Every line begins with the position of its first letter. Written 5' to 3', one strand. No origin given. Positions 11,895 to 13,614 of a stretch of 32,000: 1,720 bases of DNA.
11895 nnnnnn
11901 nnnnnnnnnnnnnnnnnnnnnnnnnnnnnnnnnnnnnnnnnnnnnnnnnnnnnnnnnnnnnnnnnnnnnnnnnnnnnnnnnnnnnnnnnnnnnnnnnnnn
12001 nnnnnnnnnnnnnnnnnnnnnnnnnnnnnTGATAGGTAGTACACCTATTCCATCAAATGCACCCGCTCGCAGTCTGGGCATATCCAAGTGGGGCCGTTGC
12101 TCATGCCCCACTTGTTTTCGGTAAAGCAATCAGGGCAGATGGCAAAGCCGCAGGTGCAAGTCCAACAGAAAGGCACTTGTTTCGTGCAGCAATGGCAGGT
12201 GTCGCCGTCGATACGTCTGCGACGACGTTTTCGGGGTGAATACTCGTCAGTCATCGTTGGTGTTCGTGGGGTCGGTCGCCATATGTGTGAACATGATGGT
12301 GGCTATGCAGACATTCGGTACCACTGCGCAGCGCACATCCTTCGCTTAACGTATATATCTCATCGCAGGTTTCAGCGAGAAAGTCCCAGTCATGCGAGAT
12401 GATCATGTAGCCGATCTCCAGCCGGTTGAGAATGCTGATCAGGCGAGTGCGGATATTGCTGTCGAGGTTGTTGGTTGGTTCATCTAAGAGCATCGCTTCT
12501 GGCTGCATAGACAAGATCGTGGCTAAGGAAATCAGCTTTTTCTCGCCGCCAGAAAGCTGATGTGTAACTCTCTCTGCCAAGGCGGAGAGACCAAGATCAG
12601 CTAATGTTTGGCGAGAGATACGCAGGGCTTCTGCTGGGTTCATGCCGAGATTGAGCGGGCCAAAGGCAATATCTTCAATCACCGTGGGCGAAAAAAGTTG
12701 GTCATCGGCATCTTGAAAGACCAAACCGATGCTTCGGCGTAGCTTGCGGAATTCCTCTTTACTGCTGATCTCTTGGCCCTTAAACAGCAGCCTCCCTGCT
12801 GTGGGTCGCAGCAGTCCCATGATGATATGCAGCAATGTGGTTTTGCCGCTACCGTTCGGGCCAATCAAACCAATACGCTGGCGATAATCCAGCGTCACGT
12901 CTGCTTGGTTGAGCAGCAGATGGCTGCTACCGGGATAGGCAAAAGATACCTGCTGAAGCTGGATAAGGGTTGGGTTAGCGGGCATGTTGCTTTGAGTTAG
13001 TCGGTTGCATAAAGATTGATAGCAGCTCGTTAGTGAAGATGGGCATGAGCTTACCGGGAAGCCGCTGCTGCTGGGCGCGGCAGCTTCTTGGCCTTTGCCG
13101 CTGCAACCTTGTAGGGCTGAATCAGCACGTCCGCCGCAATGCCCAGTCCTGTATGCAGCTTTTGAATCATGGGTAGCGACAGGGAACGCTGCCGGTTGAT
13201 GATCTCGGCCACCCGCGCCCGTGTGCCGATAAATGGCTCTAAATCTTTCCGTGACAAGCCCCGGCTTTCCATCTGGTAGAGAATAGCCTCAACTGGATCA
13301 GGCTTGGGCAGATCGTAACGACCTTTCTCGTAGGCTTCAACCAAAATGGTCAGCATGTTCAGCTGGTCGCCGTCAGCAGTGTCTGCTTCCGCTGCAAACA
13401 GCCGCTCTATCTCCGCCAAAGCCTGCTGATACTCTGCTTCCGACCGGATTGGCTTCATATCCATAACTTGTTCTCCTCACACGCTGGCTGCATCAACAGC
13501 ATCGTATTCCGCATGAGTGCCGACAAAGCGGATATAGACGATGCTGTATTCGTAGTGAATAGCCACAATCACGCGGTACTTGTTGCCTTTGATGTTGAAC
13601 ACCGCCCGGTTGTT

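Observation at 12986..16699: A 3.7-kb accessory segment is wedged inside the Ni/Co ECF transporter operon, between cbiQ and cbiO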

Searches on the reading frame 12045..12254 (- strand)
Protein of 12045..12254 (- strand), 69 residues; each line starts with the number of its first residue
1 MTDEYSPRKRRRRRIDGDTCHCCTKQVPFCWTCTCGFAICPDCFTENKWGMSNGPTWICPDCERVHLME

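Call 18: search_protein_families(library=padloc, proteins=[window:12045-12254:-], max_evalue=0.01)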
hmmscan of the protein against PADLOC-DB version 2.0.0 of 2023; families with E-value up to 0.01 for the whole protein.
window:12045-12254:- (69 aa): 0 families

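Call 19: search_protein_families(library=phrogs, proteins=[window:12045-12254:-], max_evalue=0.01)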
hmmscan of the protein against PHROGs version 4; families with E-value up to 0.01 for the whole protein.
window:12045-12254:- (69 aa): 0 families

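Call 74: search_protein_families(library=pfam, proteins=[window:12045-12254:-], max_evalue=0.05)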
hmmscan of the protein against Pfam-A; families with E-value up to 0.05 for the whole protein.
window:12045-12254:- (69 aa): 0 families
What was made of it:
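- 12045..12254 (-): 69-aa Cys-rich (zinc-ribbon-like) gene overlapping the cbiO stop codon by 4 nt. It follows cbiO in every cable-bacterium locus examined downstream of cbiO. No Pfam hit (call 74)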

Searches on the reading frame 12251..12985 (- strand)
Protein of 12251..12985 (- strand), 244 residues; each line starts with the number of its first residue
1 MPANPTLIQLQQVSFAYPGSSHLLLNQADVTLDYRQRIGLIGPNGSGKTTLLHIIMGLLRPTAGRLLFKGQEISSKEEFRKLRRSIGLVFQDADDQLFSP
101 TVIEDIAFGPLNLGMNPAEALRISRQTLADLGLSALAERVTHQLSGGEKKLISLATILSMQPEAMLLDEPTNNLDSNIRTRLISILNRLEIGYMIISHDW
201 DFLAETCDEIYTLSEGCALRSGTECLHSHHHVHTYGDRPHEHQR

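Call 3: search_protein_families(library=pfam, proteins=[window:12251-12985:-], max_evalue=0.01)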
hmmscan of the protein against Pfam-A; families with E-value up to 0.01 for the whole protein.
window:12251-12985:- (244 aa): 8 families
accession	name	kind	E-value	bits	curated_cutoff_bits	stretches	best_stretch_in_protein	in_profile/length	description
PF00005.33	ABC_tran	-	4.8e-31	108.6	25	1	25-172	1-137/137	ABC transporter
PF13304.12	AAA_21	-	1.7e-12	48.5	27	2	120-191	210-288/304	AAA domain, putative AbiEii toxin, Type IV TA system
PF02463.25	SMC_N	-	4.9e-11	42.9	40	1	38-213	27-211/220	RecF/RecN/SMC N terminal domain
PF13555.12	AAA_29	-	0.00029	20.9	27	1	28-63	15-50/61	P-loop containing region of AAA domain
PF13558.12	SbcC_Walker_B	-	0.00069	20.2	27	0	137-187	26-89/90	SbcC/RAD50-like, Walker B motif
PF19993.5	DO-GTPase2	-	0.005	17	27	0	37-60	2-25/226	Double-GTPase 2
PF13175.12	AAA_15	-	0.0065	16.6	32.1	1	40-95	28-88/374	AAA ATPase domain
PF13476.12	AAA_23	-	0.0082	17.2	27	0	40-59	24-43/201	AAA domain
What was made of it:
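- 12251..12985 (-): cbiO/nikO ATPase, intact, with a His-rich C-terminus (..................). Pfam ABC_tran, full-length match (call 3).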

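Call 4: search_protein_families(library=ncbifam, proteins=[window:12251-12985:-], max_evalue=0.01)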
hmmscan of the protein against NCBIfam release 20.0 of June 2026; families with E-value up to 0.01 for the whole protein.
window:12251-12985:- (244 aa): 196 families (the best 25 are shown)
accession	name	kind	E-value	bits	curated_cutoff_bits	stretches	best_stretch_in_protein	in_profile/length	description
NF010171.0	PRK13652.1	equivalog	7.6e-55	186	476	1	7-223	3-221/277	cobalt transporter ATP-binding subunit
TIGR04521.1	ECF_ATPase_2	equivalog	6e-54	183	330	1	8-224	1-229/279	energy-coupling factor transporter ATPase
TIGR01166.1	cbiO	subfamily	4.3e-53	179.6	211.8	1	25-201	8-188/190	cobalt ABC transporter, ATP-binding protein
TIGR04520.1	ECF_ATPase_1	equivalog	4.6e-50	170.5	315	1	8-223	1-219/269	energy-coupling factor transporter ATPase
NF010157.0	PRK13636.1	equivalog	6e-47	160.2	463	1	6-223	4-225/285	cobalt transporter ATP-binding subunit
NF010155.0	PRK13634.1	equivalog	9.9e-41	139.9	413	1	8-223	3-229/290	energy-coupling factor ABC transporter ATP-binding protein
NF010158.0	PRK13637.1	equivalog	9.1e-39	133.3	390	1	23-223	21-228/287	energy-coupling factor transporter ATPase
NF000355.4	ribo_prot_ABC_F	equivalog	1.7e-38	132.8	380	1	8-216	3-190/499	ribosomal protection-like ABC-F family protein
NF010156.0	PRK13635.1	equivalog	5.4e-38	130.7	392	1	6-223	4-223/279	energy-coupling factor ABC transporter ATP-binding protein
TIGR02673.1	FtsE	equivalog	5.8e-36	124.2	264.85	1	7-216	1-213/214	cell division ATP-binding protein FtsE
NF010167.0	PRK13648.1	subfamily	1.1e-35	123.4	241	1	4-224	4-226/269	energy-coupling factor transporter ATPase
NF010166.0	PRK13646.1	equivalog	4.1e-35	121.4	458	1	8-220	3-226/286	energy-coupling factor transporter ATPase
NF010170.0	PRK13651.1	equivalog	1.5e-34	119.3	432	2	79-222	100-247/308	cobalt transporter ATP-binding subunit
TIGR03873.1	F420-0_ABC_ATP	hypoth_equivalog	3.5e-34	118.2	372.4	1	20-223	12-220/256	putative F420-0 ABC transporter ATP-binding protein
TIGR00968.1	3a0106s01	subfamily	5.7e-34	117.7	342.75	1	10-219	3-210/237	sulfate ABC transporter ATP-binding protein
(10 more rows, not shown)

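Call 7: find_encoding_contigs(protein=window:12251-12985:-, flank=10000, max_places=10)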
Protein window:12251-12985:- (244 aa): 5 contigs read that carry it; 5 places shown.
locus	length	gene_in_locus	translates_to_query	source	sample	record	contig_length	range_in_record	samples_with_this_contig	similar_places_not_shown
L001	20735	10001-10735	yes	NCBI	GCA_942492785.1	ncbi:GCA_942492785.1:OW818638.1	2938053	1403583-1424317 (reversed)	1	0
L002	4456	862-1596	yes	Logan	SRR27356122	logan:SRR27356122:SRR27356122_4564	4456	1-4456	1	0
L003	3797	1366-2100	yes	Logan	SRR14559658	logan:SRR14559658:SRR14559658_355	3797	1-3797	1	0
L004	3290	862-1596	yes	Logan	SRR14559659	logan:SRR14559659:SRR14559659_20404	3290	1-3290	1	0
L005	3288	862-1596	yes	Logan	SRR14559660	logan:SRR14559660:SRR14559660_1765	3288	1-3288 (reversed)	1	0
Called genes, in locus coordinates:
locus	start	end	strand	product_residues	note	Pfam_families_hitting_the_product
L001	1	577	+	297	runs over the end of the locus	PF13612:DDE_Tnp_1_3, PF01609:DDE_Tnp_1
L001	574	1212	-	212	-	-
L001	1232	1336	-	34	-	-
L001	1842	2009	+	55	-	-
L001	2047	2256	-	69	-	-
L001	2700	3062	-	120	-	PF01797:Y1_Tnp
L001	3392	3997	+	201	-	PF01891:CbiM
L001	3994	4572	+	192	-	PF27549:HI_1622_C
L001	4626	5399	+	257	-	PF10670:DUF4198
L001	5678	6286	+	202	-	PF02361:CbiQ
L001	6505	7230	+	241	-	-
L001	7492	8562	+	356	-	PF18291:HU-HIG (weak), PF14734:DUF4469 (faint)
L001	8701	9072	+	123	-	-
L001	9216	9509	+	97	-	PF09907:HigB_toxin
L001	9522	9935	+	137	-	-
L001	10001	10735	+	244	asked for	PF00005:ABC_tran, PF02463:SMC_N, PF13304:AAA_21 (weak)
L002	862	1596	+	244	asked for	PF00005:ABC_tran, PF02463:SMC_N, PF13304:AAA_21 (weak)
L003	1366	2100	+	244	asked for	PF00005:ABC_tran, PF02463:SMC_N, PF13304:AAA_21 (weak)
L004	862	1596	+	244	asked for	PF00005:ABC_tran, PF02463:SMC_N, PF13304:AAA_21 (weak)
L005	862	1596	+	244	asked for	PF00005:ABC_tran, PF02463:SMC_N, PF13304:AAA_21 (weak)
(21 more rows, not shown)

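Call 10: find_related_loci(query=window:12251-12985:-, collection=genome_contigs, flank=8000)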
Query window:12251-12985:- (244 aa) in genome_contigs; peptide patterns used: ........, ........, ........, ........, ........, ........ (x = any residue, [..] = any of these).
600 stretches matched a pattern (row limit reached: there are more); 537 encode a relative of the query (tblastn E <= 1e-3); the best 80 are kept; 80 distinct loci.
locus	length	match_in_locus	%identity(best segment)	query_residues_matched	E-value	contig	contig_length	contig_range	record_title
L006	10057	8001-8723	69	1-242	6e-111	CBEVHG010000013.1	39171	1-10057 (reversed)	MAG TPA_asm: Candidatus Electrothrix marina isolate SRR24458087_concoct_48 genome assembly, contig: ERZ26778537.13, whol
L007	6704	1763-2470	72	7-242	9e-110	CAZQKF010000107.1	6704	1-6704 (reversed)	MAG TPA_asm: uncultured Desulfobulbus sp. isolate SRP128015_co1_160 genome assembly, contig: NODE_19867_length_6704_cov_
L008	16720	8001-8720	66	3-243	8e-107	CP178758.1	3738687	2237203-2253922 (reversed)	MAG: Candidatus Electrothrix sp. YB6 chromosome, complete genome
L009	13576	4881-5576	68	1-233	3e-104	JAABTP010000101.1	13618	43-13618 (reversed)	MAG: Desulfobulbaceae bacterium isolate S24.Bin023 NODE_103_length_13618_cov_11.683332, whole genome shotgun sequence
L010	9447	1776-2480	61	7-242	4e-95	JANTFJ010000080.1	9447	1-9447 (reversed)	MAG: Desulfobulbaceae bacterium isolate bin100106 c_000000008277, whole genome shotgun sequence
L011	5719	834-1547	57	5-242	2e-94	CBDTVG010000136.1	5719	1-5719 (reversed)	MAG TPA_asm: uncultured Candidatus Electrothrix sp. isolate SRR7614715_binner13_Refined_5 genome assembly, contig: ERZ23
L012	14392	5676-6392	54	4-243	1e-84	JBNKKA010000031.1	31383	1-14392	MAG: Desulfobacteraceae bacterium isolate H1H2.bin.7.permissive NODE_31_length_31383_cov_4.092027, whole genome shotgun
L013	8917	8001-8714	52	5-243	1e-84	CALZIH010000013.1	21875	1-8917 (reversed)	MAG: uncultured Desulfobulbaceae bacterium isolate FO_M_Desulfobacterota_14.1 genome assembly, contig: scaffold_1611, wh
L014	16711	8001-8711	59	5-242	1e-82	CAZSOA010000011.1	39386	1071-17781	MAG TPA_asm: uncultured Desulfofustis sp. isolate binchicken_co168_49 genome assembly, contig: NODE_1727_length_39386_co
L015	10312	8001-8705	54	6-242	6e-80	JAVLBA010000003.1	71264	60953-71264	MAG: Desulfurivibrionaceae bacterium isolate Uz-K9-06 NODE_3_length_71264_cov_3.911150, whole genome shotgun sequence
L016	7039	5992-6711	46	7-242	2e-71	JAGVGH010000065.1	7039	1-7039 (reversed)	MAG: Desulfobacterales bacterium isolate DeMMO2_10 c_000000063336, whole genome shotgun sequence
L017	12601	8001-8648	51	7-222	3e-68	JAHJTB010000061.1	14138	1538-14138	MAG: Proteobacteria bacterium isolate OS_PC_MetaG.mb.36 OS_PC_MetaG.mb.36_k141_80441, whole genome shotgun sequence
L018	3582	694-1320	52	7-216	3e-68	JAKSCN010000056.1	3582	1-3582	MAG: Chromatiales bacterium isolate MAG.291 k141_744000, whole genome shotgun sequence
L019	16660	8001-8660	51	5-226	2e-66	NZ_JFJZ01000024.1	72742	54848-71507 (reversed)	Thalassospira sp. MCCC 1A01428 contig24, whole genome shotgun sequence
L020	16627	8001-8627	52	7-216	4e-66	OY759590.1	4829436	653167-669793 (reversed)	MAG: Desulfarculia bacterium isolate 49400898-fc5b-42b7-bef8-a303f8702bb8 genome assembly, chromosome: 1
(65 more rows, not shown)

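Call 15: search_protein_families(library=pfam, proteins=[L006:4037-5230:+, L006:5372-6421:+, L006:6727-7731:+, L009:2227-3288:+, L009:3567-4568:+, L008:5846-7267:+, L008:7352-7843:+, L008:4457-5863:-, L006:9014-9931:+, L008:9059-9955:+], max_evalue=0.001)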
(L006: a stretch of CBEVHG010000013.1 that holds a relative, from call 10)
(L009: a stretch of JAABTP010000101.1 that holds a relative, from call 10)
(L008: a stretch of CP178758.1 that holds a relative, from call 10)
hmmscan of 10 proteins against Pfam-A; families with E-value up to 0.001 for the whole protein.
L006:4037-5230:+ (397 aa): 3 families
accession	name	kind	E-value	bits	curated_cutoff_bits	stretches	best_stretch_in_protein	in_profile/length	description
PF00990.26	GGDEF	-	4.4e-41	140.8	23.8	1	241-388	2-158/161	Diguanylate cyclase, GGDEF domain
PF11563.14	Protoglobin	-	1.8e-36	126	25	1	54-206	2-155/158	Protoglobin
PF24898.2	GGDEF_GdpP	-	9.6e-07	29.6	30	1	279-395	3-119/126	Cyclic-di-AMP phosphodiesterase GdpP-like, GGDEF domain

L006:5372-6421:+ (349 aa): 1 family
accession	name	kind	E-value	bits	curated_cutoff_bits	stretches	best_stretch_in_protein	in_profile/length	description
PF02606.20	LpxK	-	2.3e-88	296.9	27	1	9-345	4-325/328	Tetraacyldisaccharide-1-P 4'-kinase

L006:6727-7731:+ (334 aa): 1 family
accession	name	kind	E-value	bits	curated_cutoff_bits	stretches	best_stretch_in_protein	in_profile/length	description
PF03331.19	LpxC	-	1.6e-104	349.6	27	1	9-281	1-267/268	UDP-3-O-acyl N-acetylglycosamine deacetylase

L009:2227-3288:+ (353 aa): 1 family
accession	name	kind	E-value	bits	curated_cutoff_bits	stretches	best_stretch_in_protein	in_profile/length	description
PF02606.20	LpxK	-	4.2e-85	286.2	27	1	11-338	6-318/328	Tetraacyldisaccharide-1-P 4'-kinase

L009:3567-4568:+ (333 aa): 1 family
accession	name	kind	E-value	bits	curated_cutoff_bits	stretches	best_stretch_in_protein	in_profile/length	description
PF03331.19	LpxC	-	3e-103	345.4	27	1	9-281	1-267/268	UDP-3-O-acyl N-acetylglycosamine deacetylase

L008:5846-7267:+ (473 aa): 2 families
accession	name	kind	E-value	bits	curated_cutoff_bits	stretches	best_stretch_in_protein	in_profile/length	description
PF00160.26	Pro_isomerase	-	3.5e-42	144.8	21.7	1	163-308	2-144/159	Cyclophilin type peptidyl-prolyl cis-trans isomerase/CLD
PF00254.34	FKBP_C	-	2.7e-35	121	21.1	1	380-471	3-94/94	FKBP-type peptidyl-prolyl cis-trans isomerase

L008:7352-7843:+ (163 aa): 1 family
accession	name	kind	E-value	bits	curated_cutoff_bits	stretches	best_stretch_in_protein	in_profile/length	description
PF00582.32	Usp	-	1e-27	97.8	24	1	4-149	2-140/141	Universal stress protein family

L008:4457-5863:- (468 aa): 1 family
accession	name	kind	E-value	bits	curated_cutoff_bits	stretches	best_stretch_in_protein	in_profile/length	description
PF04413.22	Glycos_transf_N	-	7.9e-53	179.1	23.9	1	55-241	5-178/179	3-Deoxy-D-manno-octulosonic-acid transferase (kdotransferase)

L006:9014-9931:+ (305 aa): 0 families

L008:9059-9955:+ (298 aa): 0 families

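Call 29: find_homologous_proteins(query=window:12251-12985:-, max_evalue=1e-40)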
Query window:12251-12985:- (244 aa): 4562 proteins with E <= 1e-40 among 8000 candidates; the best 120 are listed.
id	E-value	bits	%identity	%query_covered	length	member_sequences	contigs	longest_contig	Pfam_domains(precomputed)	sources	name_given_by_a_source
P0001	3.8e-158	542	100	100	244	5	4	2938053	PF00005.34,PF02463.26,PF13304.13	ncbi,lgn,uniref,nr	ncbi:MAG: cobalt/nickel transport system ATP-binding protein [Candidatus Electronema aureum]|uniref:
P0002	1.7e-137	474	88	100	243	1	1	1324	PF00005.34,PF02463.26,PF13304.13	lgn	-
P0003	6.4e-124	430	80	98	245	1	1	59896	PF00005.34,PF02463.26,PF13304.13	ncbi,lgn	-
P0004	8.4e-123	426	81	97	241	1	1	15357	PF00005.34,PF02463.26,PF13304.13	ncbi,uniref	ncbi:energy-coupling factor ABC transporter ATP-binding protein [Candidatus Electronema sp. TJ]|unir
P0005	1.1e-122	426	79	100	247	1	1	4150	PF00005.34,PF02463.26,PF13304.13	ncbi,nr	ncbi:MAG: ABC transporter ATP-binding protein [Candidatus Electrothrix sp. AR3]|nr:ABC transporter A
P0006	5.2e-121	421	77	100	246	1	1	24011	PF00005.34,PF02463.26,PF13304.13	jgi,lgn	jgi:cobalt/nickel transport system ATP-binding protein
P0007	1.9e-120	419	80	97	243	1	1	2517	PF00005.34,PF02463.26,PF13304.13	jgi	-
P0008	2.5e-120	418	79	98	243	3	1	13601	PF00005.34,PF02463.26,PF13304.13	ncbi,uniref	ncbi:energy-coupling factor ABC transporter ATP-binding protein [Candidatus Electronema sp. JM]|unir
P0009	3.1e-120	418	78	98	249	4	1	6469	PF00005.34,PF02463.26,PF13304.13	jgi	jgi:cobalt/nickel transport system ATP-binding protein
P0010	5.3e-120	417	81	98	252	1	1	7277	PF00005.34,PF02463.26,PF13304.13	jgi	-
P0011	1.2e-119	416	79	97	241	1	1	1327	PF00005.34,PF02463.26,PF13304.13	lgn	-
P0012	3.0e-119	415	78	97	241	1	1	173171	PF00005.34,PF02463.26,PF13304.13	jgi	jgi:cobalt/nickel transport system ATP-binding protein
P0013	7.1e-119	414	78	98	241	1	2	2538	PF00005.34,PF02463.26,PF13304.13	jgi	jgi:cobalt/nickel transport system ATP-binding protein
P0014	8.1e-119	413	78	97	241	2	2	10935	PF00005.34,PF02463.26,PF13304.13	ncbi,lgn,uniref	uniref:energy-coupling factor ABC transporter ATP-binding protein n=1 Tax=Candidatus Electronema sp.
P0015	9.9e-119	413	78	97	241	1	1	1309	PF00005.34,PF02463.26,PF13304.13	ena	-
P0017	2.9e-118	412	78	98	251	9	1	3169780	PF00005.34,PF02463.26,PF13304.13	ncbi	ncbi:MAG: energy-coupling factor ABC transporter ATP-binding protein [Candidatus Electronema sp. VV]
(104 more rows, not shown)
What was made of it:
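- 12251..12985 (-): Best relatives are annotated nickel/cobalt ECF ATPases of Electronema and Electrothrix (call 29).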

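Call 30: find_encoding_contigs(protein=P0017, flank=10000, max_places=3)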
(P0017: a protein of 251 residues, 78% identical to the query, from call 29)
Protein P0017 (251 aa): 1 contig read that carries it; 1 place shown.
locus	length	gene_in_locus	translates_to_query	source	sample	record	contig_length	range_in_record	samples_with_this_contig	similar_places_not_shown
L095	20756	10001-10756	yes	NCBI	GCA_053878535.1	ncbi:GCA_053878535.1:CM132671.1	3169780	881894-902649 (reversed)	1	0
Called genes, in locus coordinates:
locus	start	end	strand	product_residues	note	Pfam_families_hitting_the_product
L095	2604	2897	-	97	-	-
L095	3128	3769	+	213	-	PF01475:FUR, PF12840:HTH_20 (faint), PF01022:HTH_5 (weak)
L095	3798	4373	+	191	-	PF00210:Ferritin, PF02915:Rubrerythrin, PF21349:RUBY_RBDX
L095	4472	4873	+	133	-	PF06397:Desulfoferrod_N, PF01880:Desulfoferrodox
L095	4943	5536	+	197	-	PF00578:AhpC-TSA, PF08534:Redoxin, PF10417:1-cysPrx_C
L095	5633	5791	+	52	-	PF00301:Rubredoxin, PF21349:RUBY_RBDX (faint)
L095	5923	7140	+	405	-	PF00753:Lactamase_B, PF19583:ODP, PF12706:Lactamase_B_2 (faint), PF00258:Flavodoxin_1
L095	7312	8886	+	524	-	PF01590:GAF, PF13185:GAF_2, PF13492:GAF_3, PF00211:Guanylate_cyc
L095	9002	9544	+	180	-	-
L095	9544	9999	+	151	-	PF00692:dUTPase, PF22769:DCD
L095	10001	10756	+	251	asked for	PF00005:ABC_tran, PF02463:SMC_N, PF13304:AAA_21 (weak)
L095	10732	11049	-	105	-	-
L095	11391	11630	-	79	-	-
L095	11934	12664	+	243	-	PF03400:DDE_Tnp_IS1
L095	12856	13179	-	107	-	-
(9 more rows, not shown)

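Call 31: find_encoding_contigs(protein=P0003, flank=10000, max_places=3)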
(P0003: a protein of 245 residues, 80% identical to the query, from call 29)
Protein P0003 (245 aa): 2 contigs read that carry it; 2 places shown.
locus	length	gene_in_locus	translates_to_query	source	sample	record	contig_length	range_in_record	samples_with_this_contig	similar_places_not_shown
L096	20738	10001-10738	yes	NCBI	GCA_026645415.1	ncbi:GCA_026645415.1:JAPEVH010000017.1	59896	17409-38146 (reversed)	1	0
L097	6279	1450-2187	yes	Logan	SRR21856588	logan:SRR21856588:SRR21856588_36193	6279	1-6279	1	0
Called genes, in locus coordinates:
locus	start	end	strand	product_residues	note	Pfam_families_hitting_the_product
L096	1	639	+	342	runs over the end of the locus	PF04168:Alpha-E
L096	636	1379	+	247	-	-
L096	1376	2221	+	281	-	PF08379:Bact_transglu_N, PF01841:Transglut_core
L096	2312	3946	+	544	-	PF00795:CN_hydrolase, PF02540:NAD_synthase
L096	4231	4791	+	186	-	PF05951:Peptidase_M15_2, PF08291:Peptidase_M15_3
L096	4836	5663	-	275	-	PF00809:Pterin_bind (weak)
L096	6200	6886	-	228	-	-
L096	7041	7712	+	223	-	PF01891:CbiM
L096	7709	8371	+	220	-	PF27549:HI_1622_C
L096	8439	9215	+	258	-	PF10670:DUF4198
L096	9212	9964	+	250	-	PF02361:CbiQ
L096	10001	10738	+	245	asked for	PF00005:ABC_tran, PF02463:SMC_N, PF13304:AAA_21 (weak)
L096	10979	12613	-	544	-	PF01590:GAF, PF13185:GAF_2, PF13492:GAF_3 (weak), PF00158:Sigma54_activat, PF14532:Sigma54_activ_2, PF00004:AAA (faint), PF25601:AAA_lid_14, PF02954:HTH_8, +1 more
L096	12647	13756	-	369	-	PF00682:HMGL-like, PF22617:HCS_D2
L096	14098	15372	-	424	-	PF13433:Peripla_BP_5, PF13458:Peripla_BP_6, PF01094:ANF_receptor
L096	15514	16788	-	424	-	PF04055:Radical_SAM, PF02579:Nitro_FeMo-Co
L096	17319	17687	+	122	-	-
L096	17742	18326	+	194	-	-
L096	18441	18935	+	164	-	PF14358:DUF4405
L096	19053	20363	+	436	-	PF25917:BSH_RND, PF25973:BSH_CzcB (weak), PF25944:Beta-barrel_RND (weak), PF25954:Beta-barrel_RND_2, PF25990:Beta-barrel_YknX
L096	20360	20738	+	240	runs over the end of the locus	PF00005:ABC_tran, PF02463:SMC_N (faint), PF13304:AAA_21 (faint)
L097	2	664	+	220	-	?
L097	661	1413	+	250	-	PF02361:CbiQ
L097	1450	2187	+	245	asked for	PF00005:ABC_tran, PF02463:SMC_N, PF13304:AAA_21 (weak)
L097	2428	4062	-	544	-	PF01590:GAF, PF13185:GAF_2, PF13492:GAF_3 (weak), PF00158:Sigma54_activat, PF14532:Sigma54_activ_2, PF00004:AAA (faint), PF25601:AAA_lid_14, PF02954:HTH_8, +1 more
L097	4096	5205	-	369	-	PF00682:HMGL-like, PF22617:HCS_D2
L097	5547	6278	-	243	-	?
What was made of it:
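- On NikMLKQO ECF transporter: Its nearest homologues lie in nik operons (calls 29, 31).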

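Call 32: find_encoding_contigs(protein=P0004, flank=10000, max_places=3)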
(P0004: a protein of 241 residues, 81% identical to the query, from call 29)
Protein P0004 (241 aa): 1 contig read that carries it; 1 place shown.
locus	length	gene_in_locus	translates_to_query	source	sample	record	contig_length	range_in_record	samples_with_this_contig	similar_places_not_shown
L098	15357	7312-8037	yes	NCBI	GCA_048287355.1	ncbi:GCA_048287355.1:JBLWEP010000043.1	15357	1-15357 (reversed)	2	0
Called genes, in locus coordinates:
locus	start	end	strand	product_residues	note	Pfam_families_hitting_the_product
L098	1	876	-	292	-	PF02985:HEAT (faint), PF13513:HEAT_EZ (faint), PF13646:HEAT_2, PF03130:HEAT_PBS (faint)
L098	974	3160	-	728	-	PF00317:Ribonuc_red_lgN, PF02867:Ribonuc_red_lgC, PF12637:TSCPD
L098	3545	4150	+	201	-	-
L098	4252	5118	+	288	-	PF13462:Thioredoxin_4, PF13098:Thioredoxin_2 (weak), PF01323:DSBA, PF13743:Thioredoxin_5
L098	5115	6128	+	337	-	PF01695:IstB_IS21 (weak), PF02562:PhoH, PF13245:AAA_19 (weak), PF13604:AAA_30 (weak)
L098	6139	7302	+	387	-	PF02130:YbeY, PF03740:PdxJ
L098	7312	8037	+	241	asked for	PF00005:ABC_tran, PF02463:SMC_N, PF13304:AAA_21 (faint)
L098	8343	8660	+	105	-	-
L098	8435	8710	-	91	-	-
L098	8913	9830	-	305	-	-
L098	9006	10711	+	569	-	PF10101:DUF2339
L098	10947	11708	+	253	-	PF10101:DUF2339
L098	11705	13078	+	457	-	PF13163:DUF3999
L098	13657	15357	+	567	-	PF05359:DUF748, PF05170:AsmA (weak), PF05359:DUF748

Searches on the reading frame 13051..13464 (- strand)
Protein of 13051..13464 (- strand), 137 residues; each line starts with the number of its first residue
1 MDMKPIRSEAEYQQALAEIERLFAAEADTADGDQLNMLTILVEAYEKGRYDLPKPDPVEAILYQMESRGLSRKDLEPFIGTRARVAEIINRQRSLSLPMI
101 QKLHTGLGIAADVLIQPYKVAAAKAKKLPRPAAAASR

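Call 3: search_protein_families(library=pfam, proteins=[window:13051-13464:-], max_evalue=0.01)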
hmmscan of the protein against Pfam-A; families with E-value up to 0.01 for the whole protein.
window:13051-13464:- (137 aa): 1 family
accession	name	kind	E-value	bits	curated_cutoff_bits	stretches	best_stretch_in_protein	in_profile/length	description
PF01381.28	HTH_3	-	5.1e-05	23.7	23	1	64-112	4-53/55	Helix-turn-helix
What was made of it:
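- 13051..13464 (-): higA antitoxin, 137 aa, HTH. Pfam HTH_3 23.7 bits against a cut-off of 23 (call 3).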

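Call 4: search_protein_families(library=ncbifam, proteins=[window:13051-13464:-], max_evalue=0.01)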
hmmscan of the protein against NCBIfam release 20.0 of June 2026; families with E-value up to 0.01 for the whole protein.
window:13051-13464:- (137 aa): 0 families

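Call 18: search_protein_families(library=padloc, proteins=[window:13051-13464:-], max_evalue=0.01)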
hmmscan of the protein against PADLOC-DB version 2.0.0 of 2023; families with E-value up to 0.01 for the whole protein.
window:13051-13464:- (137 aa): 1 family
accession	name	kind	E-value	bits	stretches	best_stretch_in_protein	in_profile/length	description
PDLC03982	PD-Lambda-2_B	-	2.3e-42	143.7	1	1-122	1-125/402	-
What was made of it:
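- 13051..13464 (-): PADLOC PD-Lambda-2_B matches only positions 1-125 of 402 (call 18).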

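Call 19: search_protein_families(library=phrogs, proteins=[window:13051-13464:-], max_evalue=0.01)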
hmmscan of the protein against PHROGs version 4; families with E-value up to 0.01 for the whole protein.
window:13051-13464:- (137 aa): 3 families
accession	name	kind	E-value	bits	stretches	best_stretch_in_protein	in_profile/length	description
phrog_11202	-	unknown function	1.5e-26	94.3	1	26-117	31-122/218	-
phrog_1373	-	transcription regulation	3.1e-24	86.8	1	1-131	1-139/166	transcriptional regulator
phrog_10398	-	unknown function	5.6e-16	59.5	1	1-63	1-65/66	-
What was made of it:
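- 13051..13464 (-): PHROG 1373 transcriptional regulator (call 19)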
